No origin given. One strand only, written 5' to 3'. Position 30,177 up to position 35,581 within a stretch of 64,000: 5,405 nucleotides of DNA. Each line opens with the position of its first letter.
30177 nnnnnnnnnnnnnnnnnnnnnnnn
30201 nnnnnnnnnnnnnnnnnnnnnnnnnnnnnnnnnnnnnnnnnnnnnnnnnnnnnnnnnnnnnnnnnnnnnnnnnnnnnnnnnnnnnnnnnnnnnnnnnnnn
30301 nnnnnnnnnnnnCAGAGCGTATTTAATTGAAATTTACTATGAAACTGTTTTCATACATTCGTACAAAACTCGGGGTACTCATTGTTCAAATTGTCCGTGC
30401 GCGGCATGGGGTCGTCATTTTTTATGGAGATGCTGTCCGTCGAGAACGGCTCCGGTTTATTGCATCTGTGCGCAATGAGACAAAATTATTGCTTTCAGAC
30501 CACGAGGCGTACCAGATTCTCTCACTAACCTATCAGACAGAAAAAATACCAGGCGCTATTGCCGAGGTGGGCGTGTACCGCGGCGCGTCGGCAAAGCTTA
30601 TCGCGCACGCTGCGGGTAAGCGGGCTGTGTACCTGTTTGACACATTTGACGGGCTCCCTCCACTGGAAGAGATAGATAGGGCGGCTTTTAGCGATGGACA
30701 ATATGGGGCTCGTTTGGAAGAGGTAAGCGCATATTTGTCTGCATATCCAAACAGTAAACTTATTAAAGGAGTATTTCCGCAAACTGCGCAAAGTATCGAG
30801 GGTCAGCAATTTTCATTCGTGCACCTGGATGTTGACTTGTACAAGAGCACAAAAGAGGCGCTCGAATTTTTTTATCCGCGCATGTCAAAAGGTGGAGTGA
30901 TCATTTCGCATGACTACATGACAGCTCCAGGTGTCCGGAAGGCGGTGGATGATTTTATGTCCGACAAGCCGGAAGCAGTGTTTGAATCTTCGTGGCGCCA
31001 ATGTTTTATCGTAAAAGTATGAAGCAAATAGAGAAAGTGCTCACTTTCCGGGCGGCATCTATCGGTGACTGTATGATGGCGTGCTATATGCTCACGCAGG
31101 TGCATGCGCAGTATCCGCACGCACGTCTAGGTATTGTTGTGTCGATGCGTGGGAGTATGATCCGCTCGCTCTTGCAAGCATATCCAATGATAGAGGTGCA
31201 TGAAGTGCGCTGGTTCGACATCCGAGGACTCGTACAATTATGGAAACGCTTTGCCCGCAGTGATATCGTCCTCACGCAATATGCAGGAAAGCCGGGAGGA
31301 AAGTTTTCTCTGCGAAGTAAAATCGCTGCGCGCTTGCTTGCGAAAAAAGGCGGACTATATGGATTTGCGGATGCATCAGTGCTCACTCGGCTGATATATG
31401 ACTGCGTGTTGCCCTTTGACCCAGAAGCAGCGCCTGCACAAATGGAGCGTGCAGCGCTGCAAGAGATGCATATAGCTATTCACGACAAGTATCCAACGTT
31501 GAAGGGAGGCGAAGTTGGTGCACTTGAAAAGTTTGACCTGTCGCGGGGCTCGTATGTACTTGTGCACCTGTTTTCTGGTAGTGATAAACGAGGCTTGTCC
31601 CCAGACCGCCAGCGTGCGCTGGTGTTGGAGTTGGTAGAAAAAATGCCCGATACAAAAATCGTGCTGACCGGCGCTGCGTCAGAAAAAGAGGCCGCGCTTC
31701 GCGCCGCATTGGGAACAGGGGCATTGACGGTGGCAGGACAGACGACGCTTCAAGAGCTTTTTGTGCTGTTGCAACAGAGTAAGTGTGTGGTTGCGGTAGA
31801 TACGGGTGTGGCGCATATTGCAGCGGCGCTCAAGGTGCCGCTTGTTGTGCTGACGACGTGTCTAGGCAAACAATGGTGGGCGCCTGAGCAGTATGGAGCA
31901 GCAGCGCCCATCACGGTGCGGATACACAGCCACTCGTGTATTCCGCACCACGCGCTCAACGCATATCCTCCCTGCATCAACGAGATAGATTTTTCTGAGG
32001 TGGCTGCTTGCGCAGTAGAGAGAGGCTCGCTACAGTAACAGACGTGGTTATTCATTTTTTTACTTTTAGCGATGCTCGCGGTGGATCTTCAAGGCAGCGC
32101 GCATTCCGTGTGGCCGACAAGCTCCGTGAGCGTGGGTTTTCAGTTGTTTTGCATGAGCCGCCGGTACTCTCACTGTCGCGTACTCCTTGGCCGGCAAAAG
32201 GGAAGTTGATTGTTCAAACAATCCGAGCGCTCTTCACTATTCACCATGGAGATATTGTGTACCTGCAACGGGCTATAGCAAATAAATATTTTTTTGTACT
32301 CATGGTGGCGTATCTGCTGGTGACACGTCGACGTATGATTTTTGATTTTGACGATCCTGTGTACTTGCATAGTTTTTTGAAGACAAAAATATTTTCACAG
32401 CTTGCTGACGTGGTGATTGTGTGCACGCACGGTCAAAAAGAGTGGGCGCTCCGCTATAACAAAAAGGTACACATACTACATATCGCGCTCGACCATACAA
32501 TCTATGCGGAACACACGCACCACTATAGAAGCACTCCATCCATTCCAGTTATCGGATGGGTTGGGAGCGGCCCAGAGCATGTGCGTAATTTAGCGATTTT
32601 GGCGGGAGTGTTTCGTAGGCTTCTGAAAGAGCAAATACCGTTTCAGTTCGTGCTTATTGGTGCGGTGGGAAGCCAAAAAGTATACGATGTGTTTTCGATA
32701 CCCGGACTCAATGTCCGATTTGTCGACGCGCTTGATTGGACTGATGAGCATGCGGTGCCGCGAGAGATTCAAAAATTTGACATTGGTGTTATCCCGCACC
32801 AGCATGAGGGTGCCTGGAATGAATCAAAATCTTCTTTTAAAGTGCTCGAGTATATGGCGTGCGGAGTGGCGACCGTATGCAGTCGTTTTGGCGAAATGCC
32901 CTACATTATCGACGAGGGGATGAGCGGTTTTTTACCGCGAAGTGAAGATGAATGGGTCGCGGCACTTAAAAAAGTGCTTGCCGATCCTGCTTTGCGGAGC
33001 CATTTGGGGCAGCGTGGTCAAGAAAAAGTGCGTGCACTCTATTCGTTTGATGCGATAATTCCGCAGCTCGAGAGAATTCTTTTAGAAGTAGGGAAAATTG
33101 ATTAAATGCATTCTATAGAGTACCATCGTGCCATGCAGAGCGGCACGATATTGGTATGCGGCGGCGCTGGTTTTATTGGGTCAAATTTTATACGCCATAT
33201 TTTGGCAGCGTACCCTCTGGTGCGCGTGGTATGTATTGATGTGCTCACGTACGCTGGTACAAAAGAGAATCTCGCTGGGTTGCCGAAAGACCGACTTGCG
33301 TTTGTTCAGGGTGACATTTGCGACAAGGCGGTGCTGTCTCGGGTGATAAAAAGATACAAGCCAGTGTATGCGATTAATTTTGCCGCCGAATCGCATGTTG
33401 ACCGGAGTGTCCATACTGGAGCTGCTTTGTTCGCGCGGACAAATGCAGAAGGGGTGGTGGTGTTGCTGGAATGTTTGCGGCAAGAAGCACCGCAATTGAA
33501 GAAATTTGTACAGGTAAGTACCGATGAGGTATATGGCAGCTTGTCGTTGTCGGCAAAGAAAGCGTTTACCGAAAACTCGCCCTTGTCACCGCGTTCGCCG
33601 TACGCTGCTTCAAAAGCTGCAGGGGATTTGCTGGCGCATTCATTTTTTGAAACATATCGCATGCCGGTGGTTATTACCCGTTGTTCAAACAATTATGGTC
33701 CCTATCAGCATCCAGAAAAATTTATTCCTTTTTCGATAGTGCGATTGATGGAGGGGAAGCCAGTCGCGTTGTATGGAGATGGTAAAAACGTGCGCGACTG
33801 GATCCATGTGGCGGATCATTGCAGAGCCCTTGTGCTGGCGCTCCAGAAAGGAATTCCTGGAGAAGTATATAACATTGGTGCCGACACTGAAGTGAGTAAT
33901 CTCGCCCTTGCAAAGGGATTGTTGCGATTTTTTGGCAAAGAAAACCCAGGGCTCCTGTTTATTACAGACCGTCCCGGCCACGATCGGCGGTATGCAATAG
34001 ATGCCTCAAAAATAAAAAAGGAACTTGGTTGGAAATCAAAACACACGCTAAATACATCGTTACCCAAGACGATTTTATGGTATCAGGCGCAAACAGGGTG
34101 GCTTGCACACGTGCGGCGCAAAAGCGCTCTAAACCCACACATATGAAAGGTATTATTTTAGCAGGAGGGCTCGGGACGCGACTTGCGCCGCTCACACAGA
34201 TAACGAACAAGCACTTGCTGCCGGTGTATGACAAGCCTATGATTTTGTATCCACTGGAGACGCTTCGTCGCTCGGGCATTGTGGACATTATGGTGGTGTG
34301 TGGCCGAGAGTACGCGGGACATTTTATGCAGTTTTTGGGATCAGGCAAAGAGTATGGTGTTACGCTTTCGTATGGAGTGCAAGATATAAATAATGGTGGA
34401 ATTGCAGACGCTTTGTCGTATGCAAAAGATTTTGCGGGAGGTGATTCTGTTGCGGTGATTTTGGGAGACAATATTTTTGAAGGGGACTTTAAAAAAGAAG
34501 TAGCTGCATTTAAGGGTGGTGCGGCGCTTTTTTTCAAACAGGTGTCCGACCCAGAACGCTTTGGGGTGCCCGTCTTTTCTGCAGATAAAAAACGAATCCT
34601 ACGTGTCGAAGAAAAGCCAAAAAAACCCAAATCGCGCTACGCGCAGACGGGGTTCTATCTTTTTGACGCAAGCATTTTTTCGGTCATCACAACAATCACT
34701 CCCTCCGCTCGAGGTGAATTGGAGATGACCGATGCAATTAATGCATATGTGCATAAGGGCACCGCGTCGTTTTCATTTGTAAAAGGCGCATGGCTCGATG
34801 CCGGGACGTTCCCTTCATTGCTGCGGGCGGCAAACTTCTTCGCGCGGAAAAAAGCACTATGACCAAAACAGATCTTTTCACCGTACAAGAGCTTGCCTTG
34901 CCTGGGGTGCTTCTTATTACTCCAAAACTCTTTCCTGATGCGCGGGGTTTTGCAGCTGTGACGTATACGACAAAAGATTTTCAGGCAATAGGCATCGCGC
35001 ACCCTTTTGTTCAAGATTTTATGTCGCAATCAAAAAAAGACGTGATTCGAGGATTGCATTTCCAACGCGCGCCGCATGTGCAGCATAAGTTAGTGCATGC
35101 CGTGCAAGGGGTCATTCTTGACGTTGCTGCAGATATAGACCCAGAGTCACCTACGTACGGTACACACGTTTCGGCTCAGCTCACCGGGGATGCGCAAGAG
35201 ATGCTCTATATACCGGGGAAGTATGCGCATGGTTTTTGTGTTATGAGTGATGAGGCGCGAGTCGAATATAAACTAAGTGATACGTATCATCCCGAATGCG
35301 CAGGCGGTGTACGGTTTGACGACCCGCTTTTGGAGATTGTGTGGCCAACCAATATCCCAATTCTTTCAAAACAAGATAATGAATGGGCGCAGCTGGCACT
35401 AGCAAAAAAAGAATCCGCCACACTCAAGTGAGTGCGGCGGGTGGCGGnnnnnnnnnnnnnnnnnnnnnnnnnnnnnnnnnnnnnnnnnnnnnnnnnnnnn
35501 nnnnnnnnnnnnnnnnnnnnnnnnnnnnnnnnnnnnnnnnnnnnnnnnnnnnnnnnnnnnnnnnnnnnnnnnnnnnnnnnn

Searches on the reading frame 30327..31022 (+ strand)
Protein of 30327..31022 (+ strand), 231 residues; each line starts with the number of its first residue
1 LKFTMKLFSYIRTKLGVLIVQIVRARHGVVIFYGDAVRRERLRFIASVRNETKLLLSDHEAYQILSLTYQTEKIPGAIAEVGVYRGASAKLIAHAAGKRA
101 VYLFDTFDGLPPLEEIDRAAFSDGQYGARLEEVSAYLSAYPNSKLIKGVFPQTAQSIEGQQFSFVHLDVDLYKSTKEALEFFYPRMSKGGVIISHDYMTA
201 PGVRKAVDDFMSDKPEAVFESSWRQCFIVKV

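Call 8: search_protein_families(library=pfam, proteins=[window:30327-31022:+], max_evalue=0.001)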
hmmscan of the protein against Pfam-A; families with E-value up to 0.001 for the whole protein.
window:30327-31022:+ (231 aa): 2 families
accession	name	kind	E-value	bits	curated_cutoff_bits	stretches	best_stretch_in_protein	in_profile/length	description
PF05711.17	TylF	-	2.7e-25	89.5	23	1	70-213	87-245/264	Macrocin-O-methyltransferase (TylF)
PF13578.12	Methyltransf_24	-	1.1e-12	49.2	26.3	1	80-197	2-105/105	Methyltransferase domain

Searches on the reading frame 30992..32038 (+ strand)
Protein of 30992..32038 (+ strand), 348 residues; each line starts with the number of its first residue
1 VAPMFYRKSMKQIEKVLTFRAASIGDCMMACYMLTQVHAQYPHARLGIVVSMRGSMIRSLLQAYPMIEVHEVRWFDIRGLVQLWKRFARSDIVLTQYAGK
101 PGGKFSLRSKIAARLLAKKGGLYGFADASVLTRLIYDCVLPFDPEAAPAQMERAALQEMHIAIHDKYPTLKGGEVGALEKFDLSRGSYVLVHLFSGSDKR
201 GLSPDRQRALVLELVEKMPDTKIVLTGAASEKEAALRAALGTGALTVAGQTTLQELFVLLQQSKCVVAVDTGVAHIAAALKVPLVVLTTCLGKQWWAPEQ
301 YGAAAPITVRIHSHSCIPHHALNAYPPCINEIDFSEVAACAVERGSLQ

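Call 7: search_protein_families(library=pfam, proteins=[window:30992-32038:+], max_evalue=0.001)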
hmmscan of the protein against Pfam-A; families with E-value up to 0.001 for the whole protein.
window:30992-32038:+ (348 aa): 1 family
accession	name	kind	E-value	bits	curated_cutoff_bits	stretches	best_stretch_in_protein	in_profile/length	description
PF01075.23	Glyco_transf_9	-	5.9e-14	52.4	22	1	182-287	102-208/247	Glycosyltransferase family 9 (heptosyltransferase)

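Call 24: search_protein_families(library=ncbifam, proteins=[window:30992-32038:+], max_evalue=0.001)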
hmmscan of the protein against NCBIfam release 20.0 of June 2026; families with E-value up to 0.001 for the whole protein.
window:30992-32038:+ (348 aa): 6 families
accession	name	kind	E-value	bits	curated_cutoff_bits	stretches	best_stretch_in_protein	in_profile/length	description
TIGR02193.1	heptsyl_trn_I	equivalog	1.8e-14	53.7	185.3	1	181-287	176-280/320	lipopolysaccharide heptosyltransferase I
TIGR02195.1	heptsyl_trn_II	equivalog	4.9e-13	48.9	134.6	1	178-339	165-332/339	lipopolysaccharide heptosyltransferase II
NF008204.0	PRK10964.1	equivalog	3.5e-10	39.5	437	1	202-287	193-278/322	lipopolysaccharide heptosyltransferase RfaC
NF008162.0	PRK10916.1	equivalog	1.5e-09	37.5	569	1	222-288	215-287/348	ADP-heptose--LPS heptosyltransferase RfaF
NF007742.0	PRK10422.1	equivalog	6.2e-09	35.1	467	1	223-298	218-298/352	lipopolysaccharide core heptosyltransferase RfaQ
TIGR02201.1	heptsyl_trn_III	equivalog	1.7e-07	30.7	170.2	1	221-299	214-297/344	putative lipopolysaccharide heptosyltransferase III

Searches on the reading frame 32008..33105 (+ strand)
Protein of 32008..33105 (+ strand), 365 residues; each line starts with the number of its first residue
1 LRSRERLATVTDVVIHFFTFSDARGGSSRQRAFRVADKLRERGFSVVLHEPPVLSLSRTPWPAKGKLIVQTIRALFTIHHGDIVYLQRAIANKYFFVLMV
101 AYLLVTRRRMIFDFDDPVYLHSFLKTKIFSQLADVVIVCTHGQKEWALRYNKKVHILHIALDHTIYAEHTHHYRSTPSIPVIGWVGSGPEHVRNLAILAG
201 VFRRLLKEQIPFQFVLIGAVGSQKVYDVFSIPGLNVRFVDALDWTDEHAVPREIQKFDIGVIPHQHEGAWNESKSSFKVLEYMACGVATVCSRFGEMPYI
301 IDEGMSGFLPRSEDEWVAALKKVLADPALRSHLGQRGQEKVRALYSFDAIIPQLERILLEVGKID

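Call 6: search_protein_families(library=pfam, proteins=[window:32008-33105:+], max_evalue=0.001)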
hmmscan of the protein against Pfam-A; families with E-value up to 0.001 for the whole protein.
window:32008-33105:+ (365 aa): 3 families
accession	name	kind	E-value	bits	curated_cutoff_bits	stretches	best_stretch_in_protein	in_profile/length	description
PF13692.12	Glyco_trans_1_4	-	5.1e-16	59.6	27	1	180-326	2-142/142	Glycosyl transferases group 1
PF13524.12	Glyco_trans_1_2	-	4.5e-12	46.6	25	1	212-354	15-142/144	Glycosyl transferase-like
PF00534.26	Glycos_transf_1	-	9.5e-11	42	26.4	1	192-339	27-171/172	Glycosyl transferases group 1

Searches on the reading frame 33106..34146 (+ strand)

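Call 6: search_protein_families(library=pfam, proteins=[window:33106-34146:+], max_evalue=0.001)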
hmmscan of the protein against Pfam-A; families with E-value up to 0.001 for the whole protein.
window:33106-34146:+ (346 aa): 7 families
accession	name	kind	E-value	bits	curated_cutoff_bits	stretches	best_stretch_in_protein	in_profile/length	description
PF16363.11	GDP_Man_Dehyd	-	8.6e-75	252.7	27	1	16-318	1-328/332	GDP-mannose 4,6 dehydratase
PF01370.27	Epimerase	-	2.6e-63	214.1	20.9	1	15-258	1-240/240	NAD dependent epimerase/dehydratase family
PF01073.25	3Beta_HSD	-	3.6e-13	49.6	22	1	16-248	1-231/280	3-beta hydroxysteroid dehydrogenase/isomerase family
PF04321.23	RmlD_sub_bind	-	5.1e-12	45.9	27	1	14-280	2-235/287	RmlD substrate binding domain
PF02719.21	Polysacc_synt_2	-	2.8e-11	43.6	20.2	1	15-279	1-250/293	Polysaccharide biosynthesis protein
PF07993.18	NAD_binding_4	-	2.8e-08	33.7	20.1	1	18-195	2-206/258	Male sterility protein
PF05368.20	NmrA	-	4.6e-05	23.6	27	1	12-114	2-96/298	NmrA-like family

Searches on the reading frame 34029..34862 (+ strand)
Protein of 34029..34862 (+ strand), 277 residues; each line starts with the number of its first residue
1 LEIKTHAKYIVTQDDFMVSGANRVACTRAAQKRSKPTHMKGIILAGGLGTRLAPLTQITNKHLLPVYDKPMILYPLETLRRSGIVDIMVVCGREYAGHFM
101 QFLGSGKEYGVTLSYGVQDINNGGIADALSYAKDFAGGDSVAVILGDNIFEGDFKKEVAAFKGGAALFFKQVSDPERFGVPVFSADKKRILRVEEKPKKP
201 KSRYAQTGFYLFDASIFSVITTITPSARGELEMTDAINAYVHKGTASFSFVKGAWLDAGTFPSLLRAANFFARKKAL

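Call 6: search_protein_families(library=pfam, proteins=[window:34029-34862:+], max_evalue=0.001)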
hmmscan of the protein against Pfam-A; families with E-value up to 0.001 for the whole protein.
window:34029-34862:+ (277 aa): 2 families
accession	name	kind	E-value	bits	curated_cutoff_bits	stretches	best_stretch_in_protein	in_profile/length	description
PF00483.29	NTP_transferase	-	1.4e-52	179.2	21.2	1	40-272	1-243/245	Nucleotidyl transferase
PF12804.13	NTP_transf_3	-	1.5e-10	42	27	1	41-166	1-117/160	MobA-like NTP transferase domain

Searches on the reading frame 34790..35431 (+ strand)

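Call 6: search_protein_families(library=pfam, proteins=[window:34790-35431:+], max_evalue=0.001)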
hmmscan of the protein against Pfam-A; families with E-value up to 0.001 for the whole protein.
window:34790-35431:+ (213 aa): 1 family
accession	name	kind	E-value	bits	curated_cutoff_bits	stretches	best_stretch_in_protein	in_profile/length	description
PF00908.23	dTDP_sugar_isom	-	6.6e-57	192.3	27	1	35-202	2-166/168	dTDP-4-dehydrorhamnose 3,5-epimerase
